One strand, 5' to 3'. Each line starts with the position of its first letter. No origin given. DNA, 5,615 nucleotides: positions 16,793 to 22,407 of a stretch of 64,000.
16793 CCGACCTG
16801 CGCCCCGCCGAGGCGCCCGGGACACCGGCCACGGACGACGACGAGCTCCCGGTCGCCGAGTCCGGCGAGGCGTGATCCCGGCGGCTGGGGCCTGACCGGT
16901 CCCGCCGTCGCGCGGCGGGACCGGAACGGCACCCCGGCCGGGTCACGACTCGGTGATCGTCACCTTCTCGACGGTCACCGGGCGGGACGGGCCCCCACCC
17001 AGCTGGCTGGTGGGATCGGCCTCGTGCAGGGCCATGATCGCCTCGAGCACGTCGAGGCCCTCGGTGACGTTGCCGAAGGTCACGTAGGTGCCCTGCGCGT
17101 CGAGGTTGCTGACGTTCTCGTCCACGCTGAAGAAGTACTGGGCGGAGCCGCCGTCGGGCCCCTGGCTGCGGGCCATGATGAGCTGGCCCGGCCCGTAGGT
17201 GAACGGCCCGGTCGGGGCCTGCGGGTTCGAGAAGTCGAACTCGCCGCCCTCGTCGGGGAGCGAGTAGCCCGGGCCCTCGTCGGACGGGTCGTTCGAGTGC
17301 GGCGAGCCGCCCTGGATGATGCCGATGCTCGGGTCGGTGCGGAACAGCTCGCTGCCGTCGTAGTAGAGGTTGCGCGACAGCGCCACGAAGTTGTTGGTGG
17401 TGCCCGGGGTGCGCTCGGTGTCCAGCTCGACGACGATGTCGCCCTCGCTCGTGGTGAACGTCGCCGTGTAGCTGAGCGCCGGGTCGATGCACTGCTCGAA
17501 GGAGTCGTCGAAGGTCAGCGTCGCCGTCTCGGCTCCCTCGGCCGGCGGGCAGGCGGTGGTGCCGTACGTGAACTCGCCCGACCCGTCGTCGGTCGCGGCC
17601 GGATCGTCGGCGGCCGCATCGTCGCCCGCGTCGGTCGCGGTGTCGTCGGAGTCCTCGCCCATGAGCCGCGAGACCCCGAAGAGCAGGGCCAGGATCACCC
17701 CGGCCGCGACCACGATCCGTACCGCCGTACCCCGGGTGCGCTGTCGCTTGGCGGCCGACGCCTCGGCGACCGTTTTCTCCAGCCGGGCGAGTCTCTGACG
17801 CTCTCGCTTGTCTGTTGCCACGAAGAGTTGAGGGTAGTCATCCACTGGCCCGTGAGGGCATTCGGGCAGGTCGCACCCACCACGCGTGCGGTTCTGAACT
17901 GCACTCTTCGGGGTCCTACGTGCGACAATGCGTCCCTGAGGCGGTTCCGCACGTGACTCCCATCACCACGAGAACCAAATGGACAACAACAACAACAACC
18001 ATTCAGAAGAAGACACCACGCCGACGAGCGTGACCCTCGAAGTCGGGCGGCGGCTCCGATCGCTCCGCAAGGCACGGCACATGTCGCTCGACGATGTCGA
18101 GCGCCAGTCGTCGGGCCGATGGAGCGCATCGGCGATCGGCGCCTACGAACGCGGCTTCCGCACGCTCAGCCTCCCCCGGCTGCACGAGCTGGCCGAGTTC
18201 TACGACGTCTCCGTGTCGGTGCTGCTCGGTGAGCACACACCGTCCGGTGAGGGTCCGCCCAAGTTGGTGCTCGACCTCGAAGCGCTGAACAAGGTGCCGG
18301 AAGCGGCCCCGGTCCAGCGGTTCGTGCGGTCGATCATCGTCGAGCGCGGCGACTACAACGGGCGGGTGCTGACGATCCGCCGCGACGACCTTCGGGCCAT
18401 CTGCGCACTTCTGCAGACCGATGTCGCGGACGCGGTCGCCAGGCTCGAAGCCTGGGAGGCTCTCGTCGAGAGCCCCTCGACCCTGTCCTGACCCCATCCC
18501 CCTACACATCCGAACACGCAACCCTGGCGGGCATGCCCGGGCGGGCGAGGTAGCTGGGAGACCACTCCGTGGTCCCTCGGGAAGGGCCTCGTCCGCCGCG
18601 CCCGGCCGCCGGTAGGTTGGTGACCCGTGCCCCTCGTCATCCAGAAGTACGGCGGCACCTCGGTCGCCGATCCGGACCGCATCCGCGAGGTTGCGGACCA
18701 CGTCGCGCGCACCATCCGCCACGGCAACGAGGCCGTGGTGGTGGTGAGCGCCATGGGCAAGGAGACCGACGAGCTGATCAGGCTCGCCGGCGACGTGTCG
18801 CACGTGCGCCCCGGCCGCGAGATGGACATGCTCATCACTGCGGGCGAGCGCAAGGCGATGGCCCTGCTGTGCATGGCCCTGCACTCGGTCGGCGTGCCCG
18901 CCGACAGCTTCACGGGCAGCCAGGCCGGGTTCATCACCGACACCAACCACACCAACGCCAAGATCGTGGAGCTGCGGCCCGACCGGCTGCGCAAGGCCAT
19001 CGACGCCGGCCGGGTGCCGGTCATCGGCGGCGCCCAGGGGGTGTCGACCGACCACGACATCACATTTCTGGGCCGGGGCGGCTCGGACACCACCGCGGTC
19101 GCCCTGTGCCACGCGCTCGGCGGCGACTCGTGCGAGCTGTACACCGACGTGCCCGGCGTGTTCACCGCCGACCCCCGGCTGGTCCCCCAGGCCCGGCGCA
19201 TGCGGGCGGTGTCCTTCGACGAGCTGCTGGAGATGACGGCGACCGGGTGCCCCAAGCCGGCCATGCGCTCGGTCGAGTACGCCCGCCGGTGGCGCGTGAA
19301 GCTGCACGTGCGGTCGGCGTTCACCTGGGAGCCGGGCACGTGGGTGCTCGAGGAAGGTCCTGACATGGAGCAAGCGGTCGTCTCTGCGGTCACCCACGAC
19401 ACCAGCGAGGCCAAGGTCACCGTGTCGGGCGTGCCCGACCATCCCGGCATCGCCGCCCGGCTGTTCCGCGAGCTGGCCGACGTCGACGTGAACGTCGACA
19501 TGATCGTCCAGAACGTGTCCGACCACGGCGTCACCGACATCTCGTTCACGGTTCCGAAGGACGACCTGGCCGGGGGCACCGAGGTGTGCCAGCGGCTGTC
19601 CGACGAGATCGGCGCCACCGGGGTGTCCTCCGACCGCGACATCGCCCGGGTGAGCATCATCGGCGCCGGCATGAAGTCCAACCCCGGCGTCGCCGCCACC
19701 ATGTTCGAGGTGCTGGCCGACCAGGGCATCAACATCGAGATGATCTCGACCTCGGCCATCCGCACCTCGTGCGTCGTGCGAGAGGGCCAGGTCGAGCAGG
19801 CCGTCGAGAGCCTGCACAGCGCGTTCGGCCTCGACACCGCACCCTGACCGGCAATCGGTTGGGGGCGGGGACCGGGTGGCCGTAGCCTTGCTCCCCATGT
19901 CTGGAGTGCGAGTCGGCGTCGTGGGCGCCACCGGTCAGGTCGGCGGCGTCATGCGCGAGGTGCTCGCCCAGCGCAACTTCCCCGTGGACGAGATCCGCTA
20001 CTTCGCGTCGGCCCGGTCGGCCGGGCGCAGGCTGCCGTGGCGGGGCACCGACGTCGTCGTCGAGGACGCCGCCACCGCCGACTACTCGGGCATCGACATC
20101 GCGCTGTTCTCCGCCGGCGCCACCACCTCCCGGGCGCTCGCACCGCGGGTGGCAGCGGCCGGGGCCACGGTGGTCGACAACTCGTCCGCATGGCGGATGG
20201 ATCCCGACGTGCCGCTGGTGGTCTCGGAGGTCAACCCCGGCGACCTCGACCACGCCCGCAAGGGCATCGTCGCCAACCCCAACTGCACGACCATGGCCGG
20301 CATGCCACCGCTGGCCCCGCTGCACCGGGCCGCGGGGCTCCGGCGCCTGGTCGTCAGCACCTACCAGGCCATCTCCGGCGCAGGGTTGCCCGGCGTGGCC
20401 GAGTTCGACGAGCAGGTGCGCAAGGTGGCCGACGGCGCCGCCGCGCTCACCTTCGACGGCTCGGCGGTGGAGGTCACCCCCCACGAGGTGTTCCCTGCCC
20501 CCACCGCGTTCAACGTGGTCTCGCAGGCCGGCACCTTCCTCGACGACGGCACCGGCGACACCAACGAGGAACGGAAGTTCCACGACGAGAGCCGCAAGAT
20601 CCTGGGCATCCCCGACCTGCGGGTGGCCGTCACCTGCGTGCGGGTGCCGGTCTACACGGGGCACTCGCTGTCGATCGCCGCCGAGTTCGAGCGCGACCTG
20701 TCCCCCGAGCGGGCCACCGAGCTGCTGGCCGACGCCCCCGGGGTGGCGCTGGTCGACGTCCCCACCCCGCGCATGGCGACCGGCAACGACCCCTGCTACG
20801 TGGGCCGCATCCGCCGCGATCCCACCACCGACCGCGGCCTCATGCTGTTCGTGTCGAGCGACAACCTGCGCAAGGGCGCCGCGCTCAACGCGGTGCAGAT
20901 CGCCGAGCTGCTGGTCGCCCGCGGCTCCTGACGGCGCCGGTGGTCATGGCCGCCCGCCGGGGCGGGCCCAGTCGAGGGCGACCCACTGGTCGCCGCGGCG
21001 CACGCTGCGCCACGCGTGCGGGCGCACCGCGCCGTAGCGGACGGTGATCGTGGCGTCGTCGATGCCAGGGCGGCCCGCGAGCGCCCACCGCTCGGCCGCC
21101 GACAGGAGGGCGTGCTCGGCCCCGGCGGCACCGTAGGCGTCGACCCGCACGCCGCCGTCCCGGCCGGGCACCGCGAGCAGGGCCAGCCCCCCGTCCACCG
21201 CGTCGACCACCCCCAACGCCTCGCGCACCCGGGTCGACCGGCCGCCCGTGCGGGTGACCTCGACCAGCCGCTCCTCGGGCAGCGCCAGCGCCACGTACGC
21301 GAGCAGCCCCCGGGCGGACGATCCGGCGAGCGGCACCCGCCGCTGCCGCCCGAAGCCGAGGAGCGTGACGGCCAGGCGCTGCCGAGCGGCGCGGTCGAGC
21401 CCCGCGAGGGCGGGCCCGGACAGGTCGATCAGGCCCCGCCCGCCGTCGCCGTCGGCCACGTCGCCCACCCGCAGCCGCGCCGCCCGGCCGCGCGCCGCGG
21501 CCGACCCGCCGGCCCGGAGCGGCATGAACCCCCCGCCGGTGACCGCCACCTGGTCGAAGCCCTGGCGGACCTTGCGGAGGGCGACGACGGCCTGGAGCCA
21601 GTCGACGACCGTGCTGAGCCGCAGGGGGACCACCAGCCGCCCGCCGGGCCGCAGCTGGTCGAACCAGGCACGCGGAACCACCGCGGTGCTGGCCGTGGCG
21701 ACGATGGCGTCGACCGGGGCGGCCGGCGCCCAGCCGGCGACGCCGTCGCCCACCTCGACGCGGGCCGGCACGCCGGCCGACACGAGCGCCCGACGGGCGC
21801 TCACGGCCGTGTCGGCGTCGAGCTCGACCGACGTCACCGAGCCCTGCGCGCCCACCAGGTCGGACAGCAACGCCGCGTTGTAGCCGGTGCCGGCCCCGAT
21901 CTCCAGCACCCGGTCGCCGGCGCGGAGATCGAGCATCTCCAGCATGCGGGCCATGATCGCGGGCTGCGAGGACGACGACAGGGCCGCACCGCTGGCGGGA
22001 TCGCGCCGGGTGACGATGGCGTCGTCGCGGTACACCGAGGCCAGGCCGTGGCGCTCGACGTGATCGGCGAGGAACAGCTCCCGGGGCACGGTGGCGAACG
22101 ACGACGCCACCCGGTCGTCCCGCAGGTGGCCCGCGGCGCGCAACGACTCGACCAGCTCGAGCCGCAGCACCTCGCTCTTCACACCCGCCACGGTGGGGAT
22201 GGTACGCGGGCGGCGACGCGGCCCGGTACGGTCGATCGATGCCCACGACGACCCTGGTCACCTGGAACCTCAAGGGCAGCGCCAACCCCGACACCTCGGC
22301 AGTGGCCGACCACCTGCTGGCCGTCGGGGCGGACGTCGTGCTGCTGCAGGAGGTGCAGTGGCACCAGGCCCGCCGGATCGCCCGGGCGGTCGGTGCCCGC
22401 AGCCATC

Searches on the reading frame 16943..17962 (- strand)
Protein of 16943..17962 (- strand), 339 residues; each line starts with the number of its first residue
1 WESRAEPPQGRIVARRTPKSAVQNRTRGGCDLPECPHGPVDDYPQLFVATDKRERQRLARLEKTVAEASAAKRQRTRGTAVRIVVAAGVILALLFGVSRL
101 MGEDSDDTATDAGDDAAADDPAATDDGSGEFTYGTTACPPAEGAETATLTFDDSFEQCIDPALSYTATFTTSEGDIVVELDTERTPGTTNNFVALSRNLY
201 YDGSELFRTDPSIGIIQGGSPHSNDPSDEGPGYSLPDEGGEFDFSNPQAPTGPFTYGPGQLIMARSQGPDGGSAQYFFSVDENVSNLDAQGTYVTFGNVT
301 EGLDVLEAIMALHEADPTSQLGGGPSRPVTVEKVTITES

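Call 7: search_protein_families(library=pfam, proteins=[window:16943-17962:-], max_evalue=0.01)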
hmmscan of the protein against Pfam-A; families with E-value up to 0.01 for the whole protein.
window:16943-17962:- (339 aa): 1 family
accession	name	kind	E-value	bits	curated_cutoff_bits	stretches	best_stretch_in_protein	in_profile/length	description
PF00160.26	Pro_isomerase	-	1.1e-24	88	21.7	1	168-334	3-157/159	Cyclophilin type peptidyl-prolyl cis-trans isomerase/CLD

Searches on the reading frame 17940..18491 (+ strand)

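Call 7: search_protein_families(library=pfam, proteins=[window:17940-18491:+], max_evalue=0.01)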
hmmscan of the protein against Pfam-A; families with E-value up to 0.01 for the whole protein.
window:17940-18491:+ (183 aa): 5 families
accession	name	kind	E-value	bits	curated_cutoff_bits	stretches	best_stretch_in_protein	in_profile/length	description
PF21179.3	BldD-like_C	-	1.2e-19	70.4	27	1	108-175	1-70/70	DNA-binding protein BldD-like, C-terminal domain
PF13560.12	HTH_31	-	1e-10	42.2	27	1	34-93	1-59/64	Helix-turn-helix domain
PF01381.28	HTH_3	-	5.2e-08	33.2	23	1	39-94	1-54/55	Helix-turn-helix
PF13443.12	HTH_26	-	1.3e-05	25.8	22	0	139-165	31-57/63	Cro/C1-type HTH DNA-binding domain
PF12844.13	HTH_19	-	0.00019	21.7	30.2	1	36-91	1-54/64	Helix-turn-helix domain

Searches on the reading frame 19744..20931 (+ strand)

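Call 7: search_protein_families(library=pfam, proteins=[window:19744-20931:+], max_evalue=0.01)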
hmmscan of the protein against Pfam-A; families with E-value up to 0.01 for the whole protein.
window:19744-20931:+ (395 aa): 2 families
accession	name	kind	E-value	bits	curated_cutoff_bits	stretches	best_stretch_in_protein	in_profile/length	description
PF02774.23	Semialdhyde_dhC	-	6.1e-47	160.6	26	1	190-377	1-184/184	Semialdehyde dehydrogenase, dimerisation domain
PF01118.30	Semialdhyde_dh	-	1.4e-33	116.3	26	1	56-170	1-120/121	Semialdehyde dehydrogenase, NAD binding domain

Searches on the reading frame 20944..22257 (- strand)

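Call 7: search_protein_families(library=pfam, proteins=[window:20944-22257:-], max_evalue=0.01)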
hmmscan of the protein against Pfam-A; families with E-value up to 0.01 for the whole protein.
window:20944-22257:- (437 aa): 11 families
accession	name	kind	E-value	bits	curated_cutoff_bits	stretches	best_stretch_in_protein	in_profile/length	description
PF01135.25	PCMT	-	8.7e-42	143.7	20.3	1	34-216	5-176/210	Protein-L-isoaspartate(D-aspartate) O-methyltransferase (PCMT)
PF13649.12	Methyltransf_25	-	2.7e-07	31.6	27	1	117-195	1-78/97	Methyltransferase domain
PF01269.23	Fibrillarin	-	0.0003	20.4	27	1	101-146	59-104/227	Fibrillarin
PF13489.12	Methyltransf_23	-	0.00039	20.6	27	1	103-192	11-92/164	Methyltransferase domain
PF01596.23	Methyltransf_3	-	0.00055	19.7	22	1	103-172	33-103/204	O-methyltransferase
PF00398.26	RrnaAD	-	0.00065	19.3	24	1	99-155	16-69/263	Ribosomal RNA adenine dimethylase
PF08241.18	Methyltransf_11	-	0.0012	19.8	21.2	1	118-209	1-94/95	Methyltransferase domain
PF08541.16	ACP_syn_III_C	-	0.0029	18.2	26.6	1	93-128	48-83/90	3-Oxoacyl-[acyl-carrier-protein (ACP)] synthase III C terminal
PF05175.20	MTS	-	0.0029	17.7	23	1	105-186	23-103/170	Methyltransferase small domain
PF02353.26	CMAS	-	0.0048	16.7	27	1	97-186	46-132/273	Mycolic acid cyclopropane synthetase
PF08242.18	Methyltransf_12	-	0.0074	17.4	30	0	118-193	1-77/98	Methyltransferase domain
